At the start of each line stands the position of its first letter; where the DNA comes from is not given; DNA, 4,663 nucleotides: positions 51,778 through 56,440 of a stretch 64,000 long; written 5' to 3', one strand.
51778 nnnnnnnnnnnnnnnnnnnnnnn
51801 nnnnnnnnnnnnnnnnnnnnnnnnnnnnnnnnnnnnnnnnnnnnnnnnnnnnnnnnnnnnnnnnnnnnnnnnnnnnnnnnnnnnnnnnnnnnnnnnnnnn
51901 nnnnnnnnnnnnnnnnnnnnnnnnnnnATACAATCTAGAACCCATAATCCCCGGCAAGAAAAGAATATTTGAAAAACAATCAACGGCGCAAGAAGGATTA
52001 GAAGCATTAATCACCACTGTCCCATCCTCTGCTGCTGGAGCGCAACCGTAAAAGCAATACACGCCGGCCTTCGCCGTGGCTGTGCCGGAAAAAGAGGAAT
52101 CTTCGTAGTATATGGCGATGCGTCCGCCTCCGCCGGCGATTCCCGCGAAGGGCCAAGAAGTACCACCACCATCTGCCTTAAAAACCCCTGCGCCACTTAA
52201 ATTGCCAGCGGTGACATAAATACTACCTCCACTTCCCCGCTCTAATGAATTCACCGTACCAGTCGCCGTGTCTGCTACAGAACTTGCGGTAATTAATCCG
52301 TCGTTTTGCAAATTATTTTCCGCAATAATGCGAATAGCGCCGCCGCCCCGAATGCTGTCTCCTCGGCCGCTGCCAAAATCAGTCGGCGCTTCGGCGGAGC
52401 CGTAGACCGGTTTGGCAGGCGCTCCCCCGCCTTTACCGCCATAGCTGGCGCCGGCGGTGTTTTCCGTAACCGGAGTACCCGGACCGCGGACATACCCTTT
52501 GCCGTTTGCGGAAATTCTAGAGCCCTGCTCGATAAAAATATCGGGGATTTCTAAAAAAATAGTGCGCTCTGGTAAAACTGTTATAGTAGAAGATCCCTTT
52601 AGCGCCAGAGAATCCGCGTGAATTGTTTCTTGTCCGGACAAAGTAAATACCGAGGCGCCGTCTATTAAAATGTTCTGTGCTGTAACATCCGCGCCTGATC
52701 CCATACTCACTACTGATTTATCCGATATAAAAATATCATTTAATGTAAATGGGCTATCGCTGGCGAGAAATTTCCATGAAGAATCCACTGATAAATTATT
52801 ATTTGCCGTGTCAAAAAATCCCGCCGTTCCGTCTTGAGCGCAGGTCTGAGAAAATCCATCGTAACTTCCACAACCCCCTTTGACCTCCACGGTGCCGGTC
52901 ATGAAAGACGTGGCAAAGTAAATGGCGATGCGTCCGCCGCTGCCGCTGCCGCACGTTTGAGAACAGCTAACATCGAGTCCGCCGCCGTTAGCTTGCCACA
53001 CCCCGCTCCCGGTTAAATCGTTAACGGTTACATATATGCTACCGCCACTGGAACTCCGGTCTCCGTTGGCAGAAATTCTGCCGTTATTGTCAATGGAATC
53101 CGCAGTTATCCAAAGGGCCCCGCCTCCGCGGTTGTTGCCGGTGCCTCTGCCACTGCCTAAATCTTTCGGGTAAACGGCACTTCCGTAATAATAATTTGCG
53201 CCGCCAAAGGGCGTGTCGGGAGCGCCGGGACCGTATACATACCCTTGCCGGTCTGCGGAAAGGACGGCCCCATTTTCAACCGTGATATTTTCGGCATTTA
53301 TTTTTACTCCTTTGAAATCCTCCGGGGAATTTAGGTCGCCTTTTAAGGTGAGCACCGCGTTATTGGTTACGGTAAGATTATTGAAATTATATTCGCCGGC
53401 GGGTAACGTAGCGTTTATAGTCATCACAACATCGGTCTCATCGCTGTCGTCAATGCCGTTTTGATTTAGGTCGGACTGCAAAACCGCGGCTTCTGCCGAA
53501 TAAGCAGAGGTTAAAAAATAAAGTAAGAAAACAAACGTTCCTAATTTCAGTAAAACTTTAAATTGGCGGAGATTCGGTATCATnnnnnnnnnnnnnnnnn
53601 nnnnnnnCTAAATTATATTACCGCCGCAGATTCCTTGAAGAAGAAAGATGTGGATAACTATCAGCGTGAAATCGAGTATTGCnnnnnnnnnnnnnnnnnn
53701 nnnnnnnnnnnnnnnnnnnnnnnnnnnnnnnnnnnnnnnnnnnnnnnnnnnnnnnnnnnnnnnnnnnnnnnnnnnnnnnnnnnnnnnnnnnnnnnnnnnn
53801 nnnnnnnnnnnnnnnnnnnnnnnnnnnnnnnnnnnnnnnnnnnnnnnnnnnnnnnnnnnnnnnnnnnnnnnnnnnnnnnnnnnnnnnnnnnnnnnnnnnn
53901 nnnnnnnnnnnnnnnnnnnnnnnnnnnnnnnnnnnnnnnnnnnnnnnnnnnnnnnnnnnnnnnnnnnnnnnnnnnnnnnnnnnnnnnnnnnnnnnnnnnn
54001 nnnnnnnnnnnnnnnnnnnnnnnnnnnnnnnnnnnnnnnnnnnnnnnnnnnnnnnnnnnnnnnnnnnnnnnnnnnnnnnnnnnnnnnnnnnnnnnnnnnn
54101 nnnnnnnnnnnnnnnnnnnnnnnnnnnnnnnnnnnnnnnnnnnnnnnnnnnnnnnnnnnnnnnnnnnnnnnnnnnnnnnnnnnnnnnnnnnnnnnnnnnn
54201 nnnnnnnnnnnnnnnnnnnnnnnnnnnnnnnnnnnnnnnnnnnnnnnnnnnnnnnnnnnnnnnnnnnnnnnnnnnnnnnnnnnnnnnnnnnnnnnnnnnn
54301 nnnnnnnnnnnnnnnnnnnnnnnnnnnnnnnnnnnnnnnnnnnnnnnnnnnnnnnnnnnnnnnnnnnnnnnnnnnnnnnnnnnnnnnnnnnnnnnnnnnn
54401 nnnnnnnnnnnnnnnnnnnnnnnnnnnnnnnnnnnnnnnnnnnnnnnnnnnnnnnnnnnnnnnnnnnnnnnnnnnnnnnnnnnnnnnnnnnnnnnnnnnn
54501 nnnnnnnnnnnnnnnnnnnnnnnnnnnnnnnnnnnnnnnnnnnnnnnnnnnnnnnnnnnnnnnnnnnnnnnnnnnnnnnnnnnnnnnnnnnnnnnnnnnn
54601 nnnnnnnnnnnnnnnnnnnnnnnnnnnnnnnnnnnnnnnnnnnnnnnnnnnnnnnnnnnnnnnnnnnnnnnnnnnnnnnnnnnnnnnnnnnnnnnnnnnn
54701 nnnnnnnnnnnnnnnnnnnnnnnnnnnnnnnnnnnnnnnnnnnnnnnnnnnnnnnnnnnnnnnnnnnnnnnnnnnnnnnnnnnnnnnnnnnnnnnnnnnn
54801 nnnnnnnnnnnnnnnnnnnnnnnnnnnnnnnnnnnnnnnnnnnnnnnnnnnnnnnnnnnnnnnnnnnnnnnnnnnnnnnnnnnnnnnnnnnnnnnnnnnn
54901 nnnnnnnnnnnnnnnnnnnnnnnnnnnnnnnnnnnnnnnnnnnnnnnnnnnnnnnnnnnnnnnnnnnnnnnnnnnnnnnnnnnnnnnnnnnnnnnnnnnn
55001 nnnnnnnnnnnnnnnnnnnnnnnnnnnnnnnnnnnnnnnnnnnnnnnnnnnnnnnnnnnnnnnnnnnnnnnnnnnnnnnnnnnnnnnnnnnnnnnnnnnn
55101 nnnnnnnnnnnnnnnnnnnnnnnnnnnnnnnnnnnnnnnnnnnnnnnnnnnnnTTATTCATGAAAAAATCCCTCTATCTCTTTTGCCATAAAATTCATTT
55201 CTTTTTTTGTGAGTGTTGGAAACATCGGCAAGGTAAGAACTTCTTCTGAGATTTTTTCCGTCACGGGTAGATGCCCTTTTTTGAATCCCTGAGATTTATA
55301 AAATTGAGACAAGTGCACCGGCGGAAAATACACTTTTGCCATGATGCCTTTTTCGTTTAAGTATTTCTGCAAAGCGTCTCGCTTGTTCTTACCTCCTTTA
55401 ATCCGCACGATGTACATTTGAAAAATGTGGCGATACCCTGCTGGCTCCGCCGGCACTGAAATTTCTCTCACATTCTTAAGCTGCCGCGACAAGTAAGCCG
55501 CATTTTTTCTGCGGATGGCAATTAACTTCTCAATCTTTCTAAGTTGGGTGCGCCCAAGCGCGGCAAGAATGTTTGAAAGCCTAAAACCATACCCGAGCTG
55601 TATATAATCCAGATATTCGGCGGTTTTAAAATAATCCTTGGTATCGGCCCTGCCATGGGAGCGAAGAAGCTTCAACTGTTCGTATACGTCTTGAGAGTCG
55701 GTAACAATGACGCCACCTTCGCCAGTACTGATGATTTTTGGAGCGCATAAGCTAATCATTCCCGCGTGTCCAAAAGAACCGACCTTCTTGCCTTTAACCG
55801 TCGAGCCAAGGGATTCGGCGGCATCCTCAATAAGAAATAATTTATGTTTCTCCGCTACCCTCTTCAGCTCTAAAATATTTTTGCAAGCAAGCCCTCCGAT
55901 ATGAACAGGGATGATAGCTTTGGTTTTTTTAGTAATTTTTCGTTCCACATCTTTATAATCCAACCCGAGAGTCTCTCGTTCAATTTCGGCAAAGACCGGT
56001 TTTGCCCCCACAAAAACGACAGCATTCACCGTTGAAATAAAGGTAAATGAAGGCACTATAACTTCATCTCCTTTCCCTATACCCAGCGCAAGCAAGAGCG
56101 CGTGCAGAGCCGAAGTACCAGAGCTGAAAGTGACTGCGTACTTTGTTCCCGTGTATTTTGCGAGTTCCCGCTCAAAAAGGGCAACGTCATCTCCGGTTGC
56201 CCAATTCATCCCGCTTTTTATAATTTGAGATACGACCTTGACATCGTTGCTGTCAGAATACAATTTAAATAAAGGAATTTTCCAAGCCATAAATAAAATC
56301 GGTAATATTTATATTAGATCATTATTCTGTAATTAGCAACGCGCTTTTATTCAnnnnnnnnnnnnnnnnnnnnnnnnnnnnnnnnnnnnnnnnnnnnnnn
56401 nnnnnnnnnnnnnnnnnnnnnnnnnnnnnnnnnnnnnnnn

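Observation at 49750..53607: Giant secreted beta-helix / lipase-motif protein as the expressed partner of the variation locus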

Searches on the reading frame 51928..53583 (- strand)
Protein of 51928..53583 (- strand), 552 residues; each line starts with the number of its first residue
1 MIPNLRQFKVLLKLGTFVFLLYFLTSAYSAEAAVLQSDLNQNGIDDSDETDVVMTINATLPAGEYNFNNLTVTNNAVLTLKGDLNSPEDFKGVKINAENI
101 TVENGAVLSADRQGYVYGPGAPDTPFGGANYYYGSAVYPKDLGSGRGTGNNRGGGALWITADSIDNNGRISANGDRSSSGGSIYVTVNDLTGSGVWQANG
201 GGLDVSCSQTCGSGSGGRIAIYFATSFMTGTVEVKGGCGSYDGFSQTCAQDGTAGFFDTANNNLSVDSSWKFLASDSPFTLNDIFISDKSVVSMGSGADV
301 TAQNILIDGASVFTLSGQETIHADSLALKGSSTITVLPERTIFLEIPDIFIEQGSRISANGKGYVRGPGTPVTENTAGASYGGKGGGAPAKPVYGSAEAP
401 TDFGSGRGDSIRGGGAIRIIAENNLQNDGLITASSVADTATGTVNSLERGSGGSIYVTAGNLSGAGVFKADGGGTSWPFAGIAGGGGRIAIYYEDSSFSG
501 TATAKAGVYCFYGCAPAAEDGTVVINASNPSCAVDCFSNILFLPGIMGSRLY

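Call 34: predict_structure(alignment_id=A2)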
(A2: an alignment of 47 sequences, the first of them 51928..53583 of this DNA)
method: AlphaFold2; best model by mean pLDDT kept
length: 552 residues; sequences in the alignment: 47
mean_pLDDT: 88.4   pTM: 0.84
mean pLDDT of the five models: 88.4, 88.1, 87.2, 87.0, 86.1
residues with pLDDT >= 90: 388; 70-90: 91; 50-70: 43; < 50: 30
segments of 3 or more residues with pLDDT < 50: 1-4, 26-31, 533-535, 537-552
pLDDT, mean of each block of 10 residues (from residue 1): 52 68 50 71 86 95 96 97 91 97 98 92 77 87 85 97 98 95 98 97 74 92 96 93 85 97 97 96 97 97 98 97 98 97 98 97 95 88 93 94 89 96 98 84 64 98 98 88 95 97 94 90 87 47 41 35
secondary structure, 60 per line:
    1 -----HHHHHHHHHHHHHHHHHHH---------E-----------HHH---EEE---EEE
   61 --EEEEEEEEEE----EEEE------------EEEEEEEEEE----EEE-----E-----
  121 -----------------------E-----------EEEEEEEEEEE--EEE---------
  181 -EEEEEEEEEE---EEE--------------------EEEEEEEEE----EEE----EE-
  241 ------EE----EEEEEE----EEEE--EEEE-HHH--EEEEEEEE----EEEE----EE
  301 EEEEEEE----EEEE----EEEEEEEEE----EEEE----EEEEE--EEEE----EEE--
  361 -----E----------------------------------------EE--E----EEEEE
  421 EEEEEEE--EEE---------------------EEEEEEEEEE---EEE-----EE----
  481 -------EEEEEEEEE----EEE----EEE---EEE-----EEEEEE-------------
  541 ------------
elements in order: H6-24 E52-54 E58-60 E63-72 E77-80 E93-102 E107-109 E156-166 E169-171 E182-191 E195-197 E218-226 E231-233 E253-258 E263-266 E269-272 E279-286 E291-294 E299-307 E312-315 E320-328 E333-336 E341-345 E348-351 E356-358 E416-427 E430-432 E454-463 E467-469 E488-496 E501-503 E508-510 E514-516 E522-527
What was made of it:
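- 51973..53430 (-): Right-handed beta-helix stalk (residues ~60-545), made of two homologous ~250-aa halves with paired cysteines (215/219, 246/256, 518/522, 540/544). AF2 pLDDT 88.4 (call 34).
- On Right-handed parallel beta-helix proteins: AF2 pLDDT 88.4 with regular short strands (call 34).
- Checked: This segment is followed by SAEA|AV and modelled as a helix (call 34).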

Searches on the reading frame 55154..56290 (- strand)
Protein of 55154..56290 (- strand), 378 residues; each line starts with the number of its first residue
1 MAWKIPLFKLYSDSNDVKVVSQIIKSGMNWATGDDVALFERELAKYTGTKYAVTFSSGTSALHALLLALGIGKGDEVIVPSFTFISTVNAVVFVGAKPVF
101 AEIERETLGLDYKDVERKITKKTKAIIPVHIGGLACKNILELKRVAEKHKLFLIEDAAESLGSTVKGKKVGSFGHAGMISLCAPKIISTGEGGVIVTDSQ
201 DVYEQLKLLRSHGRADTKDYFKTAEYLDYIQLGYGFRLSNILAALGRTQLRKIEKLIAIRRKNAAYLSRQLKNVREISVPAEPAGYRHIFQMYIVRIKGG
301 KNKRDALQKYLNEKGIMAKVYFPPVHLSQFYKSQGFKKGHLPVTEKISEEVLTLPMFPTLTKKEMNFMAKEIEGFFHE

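Call 20: search_protein_families(library=pfam, proteins=[window:55154-56290:-], max_evalue=0.01)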
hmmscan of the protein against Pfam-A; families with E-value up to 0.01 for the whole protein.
window:55154-56290:- (378 aa): 5 families
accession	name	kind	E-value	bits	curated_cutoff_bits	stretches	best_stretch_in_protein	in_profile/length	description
PF01041.23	DegT_DnrJ_EryC1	-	1.7e-112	376.7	19.8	1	13-368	4-355/360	DegT/DnrJ/EryC1/StrS aminotransferase family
PF00155.27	Aminotran_1_2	-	8.7e-10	38.7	19.7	1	37-127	45-151/361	Aminotransferase class I and II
PF01212.27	Beta_elim_lyase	-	3.4e-08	33.6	27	1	35-284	33-277/288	Beta-eliminating lyase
PF01053.26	Cys_Met_Meta_PP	-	6.5e-07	28.7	27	1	37-156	55-173/381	Cys/Met metabolism PLP-dependent enzyme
PF01276.26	OKR_DC_1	-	0.0022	17.2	27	1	55-111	87-143/417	Orn/Lys/Arg decarboxylase, major domain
